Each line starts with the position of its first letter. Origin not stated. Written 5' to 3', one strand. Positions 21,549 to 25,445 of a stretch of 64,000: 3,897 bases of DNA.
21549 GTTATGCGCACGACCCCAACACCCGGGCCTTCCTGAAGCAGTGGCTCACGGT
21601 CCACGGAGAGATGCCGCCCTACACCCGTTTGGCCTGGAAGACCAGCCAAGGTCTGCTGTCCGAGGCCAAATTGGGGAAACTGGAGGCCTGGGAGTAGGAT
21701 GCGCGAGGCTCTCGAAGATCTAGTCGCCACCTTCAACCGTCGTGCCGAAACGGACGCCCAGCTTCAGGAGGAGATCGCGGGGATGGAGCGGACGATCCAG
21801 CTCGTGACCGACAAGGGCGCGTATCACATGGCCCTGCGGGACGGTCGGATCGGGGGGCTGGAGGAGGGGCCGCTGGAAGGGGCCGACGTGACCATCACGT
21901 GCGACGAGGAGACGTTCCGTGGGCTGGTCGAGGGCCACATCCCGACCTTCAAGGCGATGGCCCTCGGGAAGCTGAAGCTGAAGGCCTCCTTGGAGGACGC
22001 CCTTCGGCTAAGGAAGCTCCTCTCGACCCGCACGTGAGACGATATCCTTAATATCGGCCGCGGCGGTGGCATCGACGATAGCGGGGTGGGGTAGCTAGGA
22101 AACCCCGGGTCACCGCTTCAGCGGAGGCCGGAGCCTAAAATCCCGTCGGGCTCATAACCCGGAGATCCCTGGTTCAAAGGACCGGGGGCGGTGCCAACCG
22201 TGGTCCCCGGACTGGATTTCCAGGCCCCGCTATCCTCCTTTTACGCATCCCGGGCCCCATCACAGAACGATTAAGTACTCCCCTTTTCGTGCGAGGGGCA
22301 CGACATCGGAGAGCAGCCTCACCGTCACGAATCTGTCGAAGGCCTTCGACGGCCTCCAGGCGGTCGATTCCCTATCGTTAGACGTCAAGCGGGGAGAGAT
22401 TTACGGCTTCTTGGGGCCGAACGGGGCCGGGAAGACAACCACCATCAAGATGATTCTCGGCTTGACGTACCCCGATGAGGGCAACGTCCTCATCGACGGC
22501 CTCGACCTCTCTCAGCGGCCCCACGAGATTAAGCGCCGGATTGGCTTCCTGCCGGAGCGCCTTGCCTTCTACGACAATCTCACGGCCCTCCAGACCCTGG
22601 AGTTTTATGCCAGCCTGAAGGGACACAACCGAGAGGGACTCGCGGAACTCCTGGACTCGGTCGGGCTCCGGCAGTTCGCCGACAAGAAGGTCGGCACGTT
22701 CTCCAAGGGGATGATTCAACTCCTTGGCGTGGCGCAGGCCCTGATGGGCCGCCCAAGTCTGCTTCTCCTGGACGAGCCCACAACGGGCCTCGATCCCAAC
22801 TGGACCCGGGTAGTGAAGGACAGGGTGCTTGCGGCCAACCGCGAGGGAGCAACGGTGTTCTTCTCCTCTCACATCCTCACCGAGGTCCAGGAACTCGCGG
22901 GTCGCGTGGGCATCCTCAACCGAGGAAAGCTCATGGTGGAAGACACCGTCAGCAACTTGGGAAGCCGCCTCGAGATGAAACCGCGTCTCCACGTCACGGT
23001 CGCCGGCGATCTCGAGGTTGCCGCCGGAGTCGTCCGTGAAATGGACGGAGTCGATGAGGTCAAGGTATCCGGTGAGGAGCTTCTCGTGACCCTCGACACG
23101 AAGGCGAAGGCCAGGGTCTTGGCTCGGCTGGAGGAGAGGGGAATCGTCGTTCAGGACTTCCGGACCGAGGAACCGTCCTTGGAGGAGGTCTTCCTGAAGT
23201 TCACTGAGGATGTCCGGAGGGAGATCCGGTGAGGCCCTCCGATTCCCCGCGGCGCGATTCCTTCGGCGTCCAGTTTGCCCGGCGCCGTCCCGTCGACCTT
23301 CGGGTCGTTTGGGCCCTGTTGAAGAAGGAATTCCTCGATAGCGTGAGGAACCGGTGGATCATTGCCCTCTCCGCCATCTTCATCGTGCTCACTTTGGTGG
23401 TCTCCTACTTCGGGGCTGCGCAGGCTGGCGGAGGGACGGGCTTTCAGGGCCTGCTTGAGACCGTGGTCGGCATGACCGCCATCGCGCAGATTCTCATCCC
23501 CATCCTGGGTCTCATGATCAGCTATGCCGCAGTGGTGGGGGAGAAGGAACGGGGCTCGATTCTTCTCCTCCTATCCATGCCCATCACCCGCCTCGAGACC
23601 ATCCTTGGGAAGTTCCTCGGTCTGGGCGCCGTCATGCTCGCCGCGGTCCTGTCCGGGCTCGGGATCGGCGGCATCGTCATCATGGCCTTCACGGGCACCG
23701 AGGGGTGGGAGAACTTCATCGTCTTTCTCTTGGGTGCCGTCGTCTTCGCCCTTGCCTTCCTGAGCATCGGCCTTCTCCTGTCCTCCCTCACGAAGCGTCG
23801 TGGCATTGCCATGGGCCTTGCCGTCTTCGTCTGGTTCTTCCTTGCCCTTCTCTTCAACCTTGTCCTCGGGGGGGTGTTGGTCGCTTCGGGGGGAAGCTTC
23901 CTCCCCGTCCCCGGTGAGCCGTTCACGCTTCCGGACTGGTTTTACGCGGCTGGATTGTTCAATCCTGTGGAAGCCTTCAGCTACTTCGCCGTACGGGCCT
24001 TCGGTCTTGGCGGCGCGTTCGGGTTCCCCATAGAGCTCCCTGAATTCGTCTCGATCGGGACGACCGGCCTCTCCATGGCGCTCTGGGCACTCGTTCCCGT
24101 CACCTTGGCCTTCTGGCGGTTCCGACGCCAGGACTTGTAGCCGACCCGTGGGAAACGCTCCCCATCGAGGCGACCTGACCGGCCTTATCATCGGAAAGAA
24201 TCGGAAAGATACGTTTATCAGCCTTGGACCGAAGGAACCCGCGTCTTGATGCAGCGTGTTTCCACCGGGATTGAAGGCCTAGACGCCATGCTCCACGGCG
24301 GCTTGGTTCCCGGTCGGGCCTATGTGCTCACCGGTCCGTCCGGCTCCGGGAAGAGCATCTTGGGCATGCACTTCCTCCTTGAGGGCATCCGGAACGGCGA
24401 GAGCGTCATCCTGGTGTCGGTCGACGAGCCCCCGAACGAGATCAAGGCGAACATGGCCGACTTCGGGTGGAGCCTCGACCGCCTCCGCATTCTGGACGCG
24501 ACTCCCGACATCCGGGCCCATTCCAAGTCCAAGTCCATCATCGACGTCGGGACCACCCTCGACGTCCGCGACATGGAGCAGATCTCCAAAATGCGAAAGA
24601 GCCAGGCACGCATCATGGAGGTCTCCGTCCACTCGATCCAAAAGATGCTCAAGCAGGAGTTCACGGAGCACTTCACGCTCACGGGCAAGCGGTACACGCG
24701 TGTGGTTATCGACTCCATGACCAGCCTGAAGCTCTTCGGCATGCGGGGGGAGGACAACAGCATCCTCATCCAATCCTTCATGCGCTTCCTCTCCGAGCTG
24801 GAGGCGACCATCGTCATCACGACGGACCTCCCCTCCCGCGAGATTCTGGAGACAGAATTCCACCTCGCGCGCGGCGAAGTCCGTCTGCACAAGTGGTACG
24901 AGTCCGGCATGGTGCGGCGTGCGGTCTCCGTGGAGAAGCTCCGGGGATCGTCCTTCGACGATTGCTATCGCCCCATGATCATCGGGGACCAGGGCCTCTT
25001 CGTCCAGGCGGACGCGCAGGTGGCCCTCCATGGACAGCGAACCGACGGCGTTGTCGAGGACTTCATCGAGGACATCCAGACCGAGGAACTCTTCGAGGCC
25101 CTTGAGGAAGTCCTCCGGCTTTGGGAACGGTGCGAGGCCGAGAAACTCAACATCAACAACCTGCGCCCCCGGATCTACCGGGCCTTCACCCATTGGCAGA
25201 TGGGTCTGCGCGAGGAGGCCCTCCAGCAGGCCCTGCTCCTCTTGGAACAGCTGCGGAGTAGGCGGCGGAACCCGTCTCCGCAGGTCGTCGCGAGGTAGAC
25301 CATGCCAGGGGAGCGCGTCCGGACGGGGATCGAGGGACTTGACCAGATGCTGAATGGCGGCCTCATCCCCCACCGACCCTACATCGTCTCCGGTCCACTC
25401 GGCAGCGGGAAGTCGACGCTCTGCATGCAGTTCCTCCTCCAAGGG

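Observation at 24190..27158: KaiC-KaiC-subtilase operon preceded by a tandem 10-bp direct repeat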

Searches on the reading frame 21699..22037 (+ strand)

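Call 3: search_protein_families(library=pfam, proteins=[window:21699-22037:+], max_evalue=0.01)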
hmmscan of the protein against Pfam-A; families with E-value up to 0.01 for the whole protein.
window:21699-22037:+ (112 aa): 2 families
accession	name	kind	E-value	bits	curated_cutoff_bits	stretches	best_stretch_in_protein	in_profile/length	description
PF02036.22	SCP2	-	3.2e-08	34.3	21.3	1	14-108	3-100/101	SCP-2 sterol transfer family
PF14864.11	Alkyl_sulf_C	-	0.00022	21.9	27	1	25-108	28-113/125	Alkyl sulfatase C-terminal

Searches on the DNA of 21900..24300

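Call 22: search_rna_families(source=window, start=21900, end=24300, threshold=evalue, max_evalue=0.1, show_alignments=1)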
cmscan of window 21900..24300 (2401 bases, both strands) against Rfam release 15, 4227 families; matches with E-value up to 0.1: 0.
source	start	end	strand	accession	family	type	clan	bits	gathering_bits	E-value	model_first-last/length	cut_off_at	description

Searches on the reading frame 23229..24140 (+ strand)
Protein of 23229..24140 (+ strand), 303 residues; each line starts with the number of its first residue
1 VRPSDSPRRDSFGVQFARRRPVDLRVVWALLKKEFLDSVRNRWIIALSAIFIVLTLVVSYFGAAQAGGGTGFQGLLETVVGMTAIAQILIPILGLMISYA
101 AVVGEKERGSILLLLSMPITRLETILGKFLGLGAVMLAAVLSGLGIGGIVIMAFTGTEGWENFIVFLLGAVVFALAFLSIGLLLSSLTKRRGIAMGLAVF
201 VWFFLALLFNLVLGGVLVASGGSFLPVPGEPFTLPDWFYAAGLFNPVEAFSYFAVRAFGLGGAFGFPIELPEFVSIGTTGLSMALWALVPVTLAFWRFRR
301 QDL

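Call 3: search_protein_families(library=pfam, proteins=[window:23229-24140:+], max_evalue=0.01)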
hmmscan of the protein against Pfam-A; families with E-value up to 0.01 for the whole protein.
window:23229-24140:+ (303 aa): 5 families
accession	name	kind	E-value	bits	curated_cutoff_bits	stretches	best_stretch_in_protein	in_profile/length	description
PF12679.13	ABC2_membrane_2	-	5e-44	151.1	27.2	1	28-303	1-283/283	ABC-2 family transporter protein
PF12698.13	ABC2_membrane_3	-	2.3e-10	40.6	31.6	1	84-295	169-346/347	ABC-2 family transporter protein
PF01061.29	ABC2_membrane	-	8.8e-10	38.9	26.9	1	27-208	3-176/211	ABC-2 type transporter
PF13346.12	ABC2_membrane_5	-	1.7e-08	34.7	25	1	84-209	37-161/205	ABC-2 family transporter protein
PF12730.13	ABC2_membrane_4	-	2.2e-08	34.8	27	1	30-203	1-177/179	ABC-2 family transporter protein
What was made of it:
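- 22300..24140 (+): ABC ATPase (about 22300-23232) and ABC-2 permease (23229-24140). This is a lineage-specific insertion between tRNA-Met and the kaiC1 promoter and is not part of the module. Pfam (call 3).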

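Call 82: search_protein_families(library=padloc, proteins=[window:23229-24140:+], max_evalue=0.001)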
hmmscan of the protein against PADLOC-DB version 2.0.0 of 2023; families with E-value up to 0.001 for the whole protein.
window:23229-24140:+ (303 aa): 0 families

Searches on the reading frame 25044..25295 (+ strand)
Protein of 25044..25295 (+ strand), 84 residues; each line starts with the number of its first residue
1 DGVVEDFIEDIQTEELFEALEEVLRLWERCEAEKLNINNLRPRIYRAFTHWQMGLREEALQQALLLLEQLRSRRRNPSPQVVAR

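Call 55: search_solved_structures(query=A5, max_evalue=10, show_alignments=0)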
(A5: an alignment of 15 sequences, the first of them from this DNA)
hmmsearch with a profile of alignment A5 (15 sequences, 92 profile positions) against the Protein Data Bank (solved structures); distinct sequences matched with E-value up to 10: 5.
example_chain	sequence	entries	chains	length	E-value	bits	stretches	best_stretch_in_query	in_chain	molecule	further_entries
5zyp_A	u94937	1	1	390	0.64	13.3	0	43-62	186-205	RNA polymerase-associated protein CTR9,RNA polymerase II-associated protein 1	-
9cte_A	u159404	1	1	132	0.75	13.1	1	11-55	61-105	De novo protein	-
3ktd_A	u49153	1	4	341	1.5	12.1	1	32-80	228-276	Prephenate dehydrogenase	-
9k7u_A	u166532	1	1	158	2.3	11.5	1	8-67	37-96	Heter-Zn2-HEHE-22A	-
8oyv_A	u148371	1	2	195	3.2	11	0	56-78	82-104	De novo designed soluble Claudin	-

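Call 56: search_protein_families(library=pfam, alignment_id=A5, max_evalue=1)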
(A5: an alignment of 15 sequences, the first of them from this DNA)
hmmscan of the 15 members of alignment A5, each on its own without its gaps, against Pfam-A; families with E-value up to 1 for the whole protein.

A. member 1, seq(84 aa): 2 families
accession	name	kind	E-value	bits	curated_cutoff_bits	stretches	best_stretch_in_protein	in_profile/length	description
PF08657.15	DASH_Spc34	-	0.00047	20.3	26.7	1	7-75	183-249/280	DASH complex subunit Spc34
PF12209.13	SAC3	-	0.13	12.9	25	1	4-50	5-51/77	Leucine permease transcriptional regulator helical domain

B. families by the number of members that match (of 15 scanned): 29 families (the first 25 are shown)
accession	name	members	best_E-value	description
PF13428.12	TPR_14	4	0.06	Tetratricopeptide repeat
PF24967.1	NTS_TR130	3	0.0037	TR130 NTS domain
PF07719.23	TPR_2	3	0.011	Tetratricopeptide repeat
PF13432.12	TPR_16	3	0.012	Tetratricopeptide repeat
PF13424.12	TPR_12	3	0.038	Tetratricopeptide repeat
PF07721.20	TPR_4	2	0.1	Tetratricopeptide repeat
PF00515.34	TPR_1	2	0.21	Tetratricopeptide repeat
PF08657.15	DASH_Spc34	1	0.00047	DASH complex subunit Spc34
PF02291.21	TFIID-31kDa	1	0.0038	Transcription initiation factor IID, 31kD subunit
PF13181.12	TPR_8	1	0.0052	Tetratricopeptide repeat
PF16969.10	SRP68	1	0.013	RNA-binding signal recognition particle 68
PF22726.1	NCAB2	1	0.016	NACHT C-terminal Alpha/Beta 2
PF02969.23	TAF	1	0.026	TATA box binding protein associated factor (TAF)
PF14078.11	DUF4259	1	0.047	Domain of unknown function (DUF4259)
PF02259.29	FAT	1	0.047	FAT domain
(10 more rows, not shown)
